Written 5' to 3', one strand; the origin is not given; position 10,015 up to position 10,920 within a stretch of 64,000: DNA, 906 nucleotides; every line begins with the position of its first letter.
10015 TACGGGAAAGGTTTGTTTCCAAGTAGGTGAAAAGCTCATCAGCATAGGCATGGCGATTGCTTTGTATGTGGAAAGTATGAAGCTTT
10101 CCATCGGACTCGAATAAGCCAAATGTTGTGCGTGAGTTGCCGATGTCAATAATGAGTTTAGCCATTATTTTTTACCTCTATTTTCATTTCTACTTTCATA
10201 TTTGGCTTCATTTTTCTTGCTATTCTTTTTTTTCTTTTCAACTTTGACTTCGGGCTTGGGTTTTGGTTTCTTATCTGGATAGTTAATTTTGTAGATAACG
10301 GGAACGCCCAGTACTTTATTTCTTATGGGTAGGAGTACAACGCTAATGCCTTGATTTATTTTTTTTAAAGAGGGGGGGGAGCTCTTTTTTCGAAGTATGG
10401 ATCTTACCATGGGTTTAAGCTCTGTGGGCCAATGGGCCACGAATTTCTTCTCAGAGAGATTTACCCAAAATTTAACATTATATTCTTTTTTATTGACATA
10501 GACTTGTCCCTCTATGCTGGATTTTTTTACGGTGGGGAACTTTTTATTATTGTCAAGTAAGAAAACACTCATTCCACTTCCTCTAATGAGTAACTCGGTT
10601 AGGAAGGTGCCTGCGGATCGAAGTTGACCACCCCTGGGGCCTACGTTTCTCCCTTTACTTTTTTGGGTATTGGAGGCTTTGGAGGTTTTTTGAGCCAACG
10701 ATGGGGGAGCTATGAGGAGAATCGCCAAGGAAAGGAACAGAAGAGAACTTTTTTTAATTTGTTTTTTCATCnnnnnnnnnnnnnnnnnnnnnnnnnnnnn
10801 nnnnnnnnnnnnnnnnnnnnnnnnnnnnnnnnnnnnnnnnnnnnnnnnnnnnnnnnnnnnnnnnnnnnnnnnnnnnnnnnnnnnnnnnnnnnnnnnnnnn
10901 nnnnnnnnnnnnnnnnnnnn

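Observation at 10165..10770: Secreted Lys-rich protein with a G8/C8 homopolymer tract embedded inside the pan/coa operon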

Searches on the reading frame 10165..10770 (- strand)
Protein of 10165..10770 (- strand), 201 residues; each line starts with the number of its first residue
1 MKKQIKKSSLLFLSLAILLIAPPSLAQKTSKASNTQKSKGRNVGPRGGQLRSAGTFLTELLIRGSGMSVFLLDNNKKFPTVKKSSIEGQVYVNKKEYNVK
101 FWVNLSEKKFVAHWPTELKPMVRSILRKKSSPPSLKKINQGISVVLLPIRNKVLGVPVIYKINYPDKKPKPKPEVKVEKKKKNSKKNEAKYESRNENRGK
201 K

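Call 4: search_protein_families(library=pfam, proteins=[window:10165-10770:-], max_evalue=0.01)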
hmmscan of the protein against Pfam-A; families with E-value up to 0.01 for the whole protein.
window:10165-10770:- (201 aa): 0 families

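Call 5: find_homologous_proteins(query=window:10165-10770:-, max_evalue=0.01)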
Query window:10165-10770:- (201 aa): 1 proteins with E <= 0.01 among 540 candidates.
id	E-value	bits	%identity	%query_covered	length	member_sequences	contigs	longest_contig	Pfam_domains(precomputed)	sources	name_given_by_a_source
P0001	2.3e-120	417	100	100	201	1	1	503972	-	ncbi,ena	-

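Call 6: find_related_loci(query=window:10165-10770:-, collection=genome_contigs, flank=6000)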
Query window:10165-10770:- (201 aa) in genome_contigs; peptide patterns used: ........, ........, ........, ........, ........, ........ (x = any residue, [..] = any of these).
293 stretches matched a pattern, but none encodes a relative of the query by tblastn (E <= 1e-3).

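Call 8: find_encoding_contigs(protein=P0001, flank=10000, max_places=6)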
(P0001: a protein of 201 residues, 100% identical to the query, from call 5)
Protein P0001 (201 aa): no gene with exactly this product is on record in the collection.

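Call 9: list_cluster_members(proteins=[P0001])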
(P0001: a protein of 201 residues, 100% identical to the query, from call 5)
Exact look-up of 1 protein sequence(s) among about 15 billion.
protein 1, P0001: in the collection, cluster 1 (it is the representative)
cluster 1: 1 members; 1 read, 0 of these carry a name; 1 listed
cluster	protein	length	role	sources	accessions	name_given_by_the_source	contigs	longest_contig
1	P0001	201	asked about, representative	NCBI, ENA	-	-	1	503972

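Call 15: find_homologous_proteins(query=A1, max_evalue=0.01)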
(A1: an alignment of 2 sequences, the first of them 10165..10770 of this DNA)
Query A1 (2 sequences) (201 aa, profile of the alignment): 5 proteins with E <= 0.01 among 1675 candidates.
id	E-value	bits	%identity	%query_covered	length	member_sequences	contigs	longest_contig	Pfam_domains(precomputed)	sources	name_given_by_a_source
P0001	2.0e-108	379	100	100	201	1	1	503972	-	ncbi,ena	-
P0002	9.1e-70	253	38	74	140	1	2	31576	-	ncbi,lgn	-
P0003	9.0e-47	178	36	67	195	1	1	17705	-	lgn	-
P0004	3.4e-42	163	43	60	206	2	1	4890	-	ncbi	-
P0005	2.3e-38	150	37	60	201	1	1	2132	-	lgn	-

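Call 18: search_protein_representatives(protein=window:10165-10770:-)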
Query: 201 residues. Proteins with E-value up to 0.001 (for the whole library): 19; up to 1e-10: 11; up to 1e-30: 1. The best 19 are listed.
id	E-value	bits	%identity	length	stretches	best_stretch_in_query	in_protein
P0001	7.2e-121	417.2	100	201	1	1-201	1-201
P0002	4.6e-21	91.8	41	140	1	18-162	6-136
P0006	2.0e-20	89.7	45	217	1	41-163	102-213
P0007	3.1e-20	89.1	42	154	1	23-167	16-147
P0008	7.0e-20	88.0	40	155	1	2-164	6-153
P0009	1.9e-18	83.3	43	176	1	39-164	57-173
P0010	1.3e-17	80.5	40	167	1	31-167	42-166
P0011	7.1e-17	78.2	41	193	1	37-168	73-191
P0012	8.5e-17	77.9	45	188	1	41-162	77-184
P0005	4.4e-15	72.3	41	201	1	42-162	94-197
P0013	2.5e-14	69.9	40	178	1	39-163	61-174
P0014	2.5e-06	43.8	33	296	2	15-94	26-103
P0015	7.7e-05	38.9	39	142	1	42-127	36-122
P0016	8.5e-05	38.8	40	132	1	41-111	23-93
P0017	1.4e-04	38.1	41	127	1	41-96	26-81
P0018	1.9e-04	37.6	38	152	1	43-128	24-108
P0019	2.1e-04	37.5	37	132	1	39-149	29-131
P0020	3.9e-04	36.6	36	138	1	43-150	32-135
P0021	8.2e-04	35.6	38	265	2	44-93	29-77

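Call 21: search_protein_families(library=pfam, proteins=[P0014, P0015, P0016, P0017, P0018, P0019, P0020, P0021, P0007, P0006], max_evalue=1)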
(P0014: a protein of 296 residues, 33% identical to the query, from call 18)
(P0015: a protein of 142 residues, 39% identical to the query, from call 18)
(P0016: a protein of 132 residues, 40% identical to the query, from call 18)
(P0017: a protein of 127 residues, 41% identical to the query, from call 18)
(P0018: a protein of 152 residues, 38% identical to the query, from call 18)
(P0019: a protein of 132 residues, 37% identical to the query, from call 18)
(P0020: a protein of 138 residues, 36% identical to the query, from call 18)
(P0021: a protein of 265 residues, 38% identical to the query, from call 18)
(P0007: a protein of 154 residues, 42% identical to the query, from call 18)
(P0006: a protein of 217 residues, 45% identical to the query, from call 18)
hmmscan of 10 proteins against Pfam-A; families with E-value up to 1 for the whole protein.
P0014 (296 aa): 1 family
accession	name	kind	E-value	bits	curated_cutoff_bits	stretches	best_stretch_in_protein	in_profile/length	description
PF07374.17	DUF1492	-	0.0018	18.9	21.5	1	117-140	12-35/100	Protein of unknown function (DUF1492)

P0015 (142 aa): 1 family
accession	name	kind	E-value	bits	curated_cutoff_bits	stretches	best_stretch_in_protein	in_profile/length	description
PF06159.19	TRAPPC13_N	-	0.12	13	25.3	1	24-114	35-119/159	Trafficking protein particle complex subunit 13, N-terminal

P0016 (132 aa): 0 families

P0017 (127 aa): 0 families

P0018 (152 aa): 0 families

P0019 (132 aa): 0 families

P0020 (138 aa): 0 families

P0021 (265 aa): 3 families
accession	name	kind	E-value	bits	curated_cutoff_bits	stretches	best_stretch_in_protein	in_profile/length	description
PF24318.1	DUF7490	-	0.023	14.7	27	0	32-53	73-94/106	Domain of unknown function (DUF7490)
PF08748.17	Phage_TAC_4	-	0.096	13.3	21.1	0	219-250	7-38/124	Phage tail assembly chaperone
PF20098.4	DUF6488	-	0.13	12.6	27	0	1-61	1-60/110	Family of unknown function (DUF6488)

P0007 (154 aa): 1 family
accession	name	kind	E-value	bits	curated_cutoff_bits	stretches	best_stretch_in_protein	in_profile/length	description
PF03032.20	FSAP_sig_propep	-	0.17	12.4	27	1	5-27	7-29/46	Frog skin active peptide family signal and propeptide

P0006 (217 aa): 0 families

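Call 22: find_homologous_proteins(query=A2, max_evalue=0.001)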
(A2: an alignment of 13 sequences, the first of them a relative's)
Query A2 (13 sequences) (201 aa, profile of the alignment): 11 proteins with E <= 0.001 among 8000 candidates.
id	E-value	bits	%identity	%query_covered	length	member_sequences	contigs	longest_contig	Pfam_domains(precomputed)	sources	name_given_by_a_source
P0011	9.2e-61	223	40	62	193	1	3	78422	-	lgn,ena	-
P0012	7.7e-60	220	42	60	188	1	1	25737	-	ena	-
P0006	1.0e-59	219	43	61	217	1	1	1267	-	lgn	-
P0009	1.0e-57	213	39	62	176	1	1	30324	-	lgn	-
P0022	1.2e-55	206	39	61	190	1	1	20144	-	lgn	-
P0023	8.0e-54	200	36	69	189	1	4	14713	-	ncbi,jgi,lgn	jgi:hypothetical protein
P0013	9.2e-54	200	35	69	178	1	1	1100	-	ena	-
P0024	2.6e-53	199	33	67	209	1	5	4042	-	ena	-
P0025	7.0e-52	194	37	60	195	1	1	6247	-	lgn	-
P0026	2.7e-48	182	40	59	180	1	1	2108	-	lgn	-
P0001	3.1e-46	176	100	100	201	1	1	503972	-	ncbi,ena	-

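Call 23: find_encoding_contigs(protein=P0011, flank=6000, max_places=2)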
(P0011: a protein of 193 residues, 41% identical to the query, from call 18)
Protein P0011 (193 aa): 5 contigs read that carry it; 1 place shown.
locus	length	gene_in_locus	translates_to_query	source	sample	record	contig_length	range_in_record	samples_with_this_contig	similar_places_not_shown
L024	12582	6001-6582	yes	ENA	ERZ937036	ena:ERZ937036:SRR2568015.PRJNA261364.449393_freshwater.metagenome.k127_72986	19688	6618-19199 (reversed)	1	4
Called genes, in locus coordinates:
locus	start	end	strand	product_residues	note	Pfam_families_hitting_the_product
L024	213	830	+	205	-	-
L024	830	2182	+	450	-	PF01663:Phosphodiest, PF01676:Metalloenzyme (weak)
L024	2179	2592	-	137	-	PF04892:VanZ-LLP1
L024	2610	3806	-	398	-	PF02646:RmuC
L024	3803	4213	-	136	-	PF02261:Asp_decarbox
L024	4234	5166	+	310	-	PF07991:KARI_N, PF01450:KARI_C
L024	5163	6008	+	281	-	PF02548:Pantoate_transf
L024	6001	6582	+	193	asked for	-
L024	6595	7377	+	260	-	PF03309:Pan_kinase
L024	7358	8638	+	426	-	PF02441:Flavoprotein, PF04127:DFP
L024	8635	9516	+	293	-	PF02569:Pantoate_ligase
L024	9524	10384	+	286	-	-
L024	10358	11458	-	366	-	PF00930:DPPIV_N (faint), PF26550:Tricorn_2nd (faint), PF26549:Tricorn_N, PF07676:PD40, PF26549:Tricorn_N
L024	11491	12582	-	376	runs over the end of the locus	PF01040:UbiA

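Call 24: find_encoding_contigs(protein=P0012, flank=6000, max_places=2)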
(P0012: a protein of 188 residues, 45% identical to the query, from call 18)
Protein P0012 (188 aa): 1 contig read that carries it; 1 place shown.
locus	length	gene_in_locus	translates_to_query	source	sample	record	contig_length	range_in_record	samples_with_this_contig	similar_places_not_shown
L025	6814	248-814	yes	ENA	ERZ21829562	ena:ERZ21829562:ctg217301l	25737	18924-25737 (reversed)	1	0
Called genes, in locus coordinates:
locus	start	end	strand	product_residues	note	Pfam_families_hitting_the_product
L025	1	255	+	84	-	?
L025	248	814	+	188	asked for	-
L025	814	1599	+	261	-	PF03309:Pan_kinase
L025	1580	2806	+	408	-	PF02441:Flavoprotein, PF04127:DFP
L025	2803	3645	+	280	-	PF02569:Pantoate_ligase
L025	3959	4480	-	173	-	-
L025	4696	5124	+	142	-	-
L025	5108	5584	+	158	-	-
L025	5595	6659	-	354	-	PF26550:Tricorn_2nd (faint), PF26549:Tricorn_N, PF07676:PD40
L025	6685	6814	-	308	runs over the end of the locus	PF01040:UbiA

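Call 25: find_encoding_contigs(protein=P0009, flank=6000, max_places=2)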
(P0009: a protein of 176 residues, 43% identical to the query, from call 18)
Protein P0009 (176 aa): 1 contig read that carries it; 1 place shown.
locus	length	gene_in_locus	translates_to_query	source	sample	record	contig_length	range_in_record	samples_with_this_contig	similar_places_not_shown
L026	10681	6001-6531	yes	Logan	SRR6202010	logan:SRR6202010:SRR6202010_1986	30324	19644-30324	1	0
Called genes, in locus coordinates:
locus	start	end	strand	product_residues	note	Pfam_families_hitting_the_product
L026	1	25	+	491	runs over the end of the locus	PF01663:Phosphodiest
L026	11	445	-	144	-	PF04892:VanZ-LLP1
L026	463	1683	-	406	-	PF02646:RmuC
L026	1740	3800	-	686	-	PF04734:Ceramidase_alk, PF17048:Ceramidse_alk_C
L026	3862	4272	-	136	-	PF02261:Asp_decarbox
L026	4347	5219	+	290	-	PF07991:KARI_N, PF01450:KARI_C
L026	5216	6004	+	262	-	PF02548:Pantoate_transf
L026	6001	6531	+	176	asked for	-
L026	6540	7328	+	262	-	PF03309:Pan_kinase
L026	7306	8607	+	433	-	PF02441:Flavoprotein, PF04127:DFP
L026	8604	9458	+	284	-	PF02569:Pantoate_ligase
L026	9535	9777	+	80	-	-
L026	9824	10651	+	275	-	-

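Call 26: find_encoding_contigs(protein=P0003, flank=6000, max_places=2)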
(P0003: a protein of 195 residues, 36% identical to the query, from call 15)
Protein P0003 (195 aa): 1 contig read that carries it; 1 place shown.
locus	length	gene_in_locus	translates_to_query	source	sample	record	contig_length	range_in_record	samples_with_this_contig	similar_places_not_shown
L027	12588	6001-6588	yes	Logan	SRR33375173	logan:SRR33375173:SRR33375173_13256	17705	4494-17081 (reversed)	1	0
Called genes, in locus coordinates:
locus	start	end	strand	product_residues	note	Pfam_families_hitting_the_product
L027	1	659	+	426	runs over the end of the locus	?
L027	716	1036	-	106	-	-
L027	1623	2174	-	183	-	-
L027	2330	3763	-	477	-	PF00089:Trypsin, PF13365:Trypsin_2, PF00595:PDZ (faint), PF13180:PDZ_2 (faint), PF17820:PDZ_6 (faint)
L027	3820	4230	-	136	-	PF02261:Asp_decarbox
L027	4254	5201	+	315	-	PF07991:KARI_N, PF01450:KARI_C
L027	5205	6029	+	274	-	PF02548:Pantoate_transf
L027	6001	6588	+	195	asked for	-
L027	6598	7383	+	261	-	PF03309:Pan_kinase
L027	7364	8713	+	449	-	PF02441:Flavoprotein, PF04127:DFP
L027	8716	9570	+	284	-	PF02569:Pantoate_ligase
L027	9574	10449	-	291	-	-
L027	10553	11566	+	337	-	-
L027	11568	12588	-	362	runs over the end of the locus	PF26550:Tricorn_2nd (faint), PF07676:PD40 (faint), PF26549:Tricorn_N (weak)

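Call 34: search_solved_structures(query=A3, max_evalue=10)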
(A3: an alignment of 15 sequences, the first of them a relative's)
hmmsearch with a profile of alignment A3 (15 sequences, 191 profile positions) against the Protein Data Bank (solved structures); distinct sequences matched with E-value up to 10: 0.

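Call 35: search_protein_families(library=ncbifam, proteins=[P0001, P0009, P0011, P0015, P0016, P0021, P0014], max_evalue=1)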
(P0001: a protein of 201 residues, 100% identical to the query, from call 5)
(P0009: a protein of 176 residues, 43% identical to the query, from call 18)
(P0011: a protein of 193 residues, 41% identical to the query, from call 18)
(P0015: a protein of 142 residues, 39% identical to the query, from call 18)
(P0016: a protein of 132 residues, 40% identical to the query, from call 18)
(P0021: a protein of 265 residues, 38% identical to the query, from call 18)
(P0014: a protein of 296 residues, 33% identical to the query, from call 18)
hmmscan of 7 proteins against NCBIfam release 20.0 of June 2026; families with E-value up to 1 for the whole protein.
P0001 (201 aa): 0 families

P0009 (176 aa): 1 family
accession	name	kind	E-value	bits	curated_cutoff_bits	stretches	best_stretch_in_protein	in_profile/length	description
TIGR03931.1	T7SS_Rv3446c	hypoth_equivalog_domain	0.39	11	47.6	1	10-74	9-67/194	type VII secretion-associated protein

P0011 (193 aa): 0 families

P0015 (142 aa): 0 families

P0016 (132 aa): 0 families

P0021 (265 aa): 0 families

P0014 (296 aa): 0 families

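Call 36: predict_structure(alignment_id=A3)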
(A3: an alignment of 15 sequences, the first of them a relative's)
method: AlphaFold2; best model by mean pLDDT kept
length: 201 residues; sequences in the alignment: 15
mean_pLDDT: 73.0   pTM: 0.59
mean pLDDT of the five models: 73.0, 72.7, 72.7, 70.0, 63.7
residues with pLDDT >= 90: 66; 70-90: 48; 50-70: 50; < 50: 37
segments of 3 or more residues with pLDDT < 50: 1-3, 11-23, 25-39
pLDDT, mean of each block of 10 residues (from residue 1): 56 48 46 43 86 91 94 79 92 93 95 93 76 50 89 89 67 69 55 51 53
secondary structure, 60 per line:
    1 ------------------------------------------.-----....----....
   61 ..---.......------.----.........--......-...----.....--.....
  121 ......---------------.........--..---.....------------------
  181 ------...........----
elements in order: E49-52 E57-62 E66-72 E84-92 E95-100 E102-104 E109-113 H116-126 E142-150 E158-162 H187-197

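Call 45: find_encoding_contigs(protein=P0016, flank=5000, max_places=2)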
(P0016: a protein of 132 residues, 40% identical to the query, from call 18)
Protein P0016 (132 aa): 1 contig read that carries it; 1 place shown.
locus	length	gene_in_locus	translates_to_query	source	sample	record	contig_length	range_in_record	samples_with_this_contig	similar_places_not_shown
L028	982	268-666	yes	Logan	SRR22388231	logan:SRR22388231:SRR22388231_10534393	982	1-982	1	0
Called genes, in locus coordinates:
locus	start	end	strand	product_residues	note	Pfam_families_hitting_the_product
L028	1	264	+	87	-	?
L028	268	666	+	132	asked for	-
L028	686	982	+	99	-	?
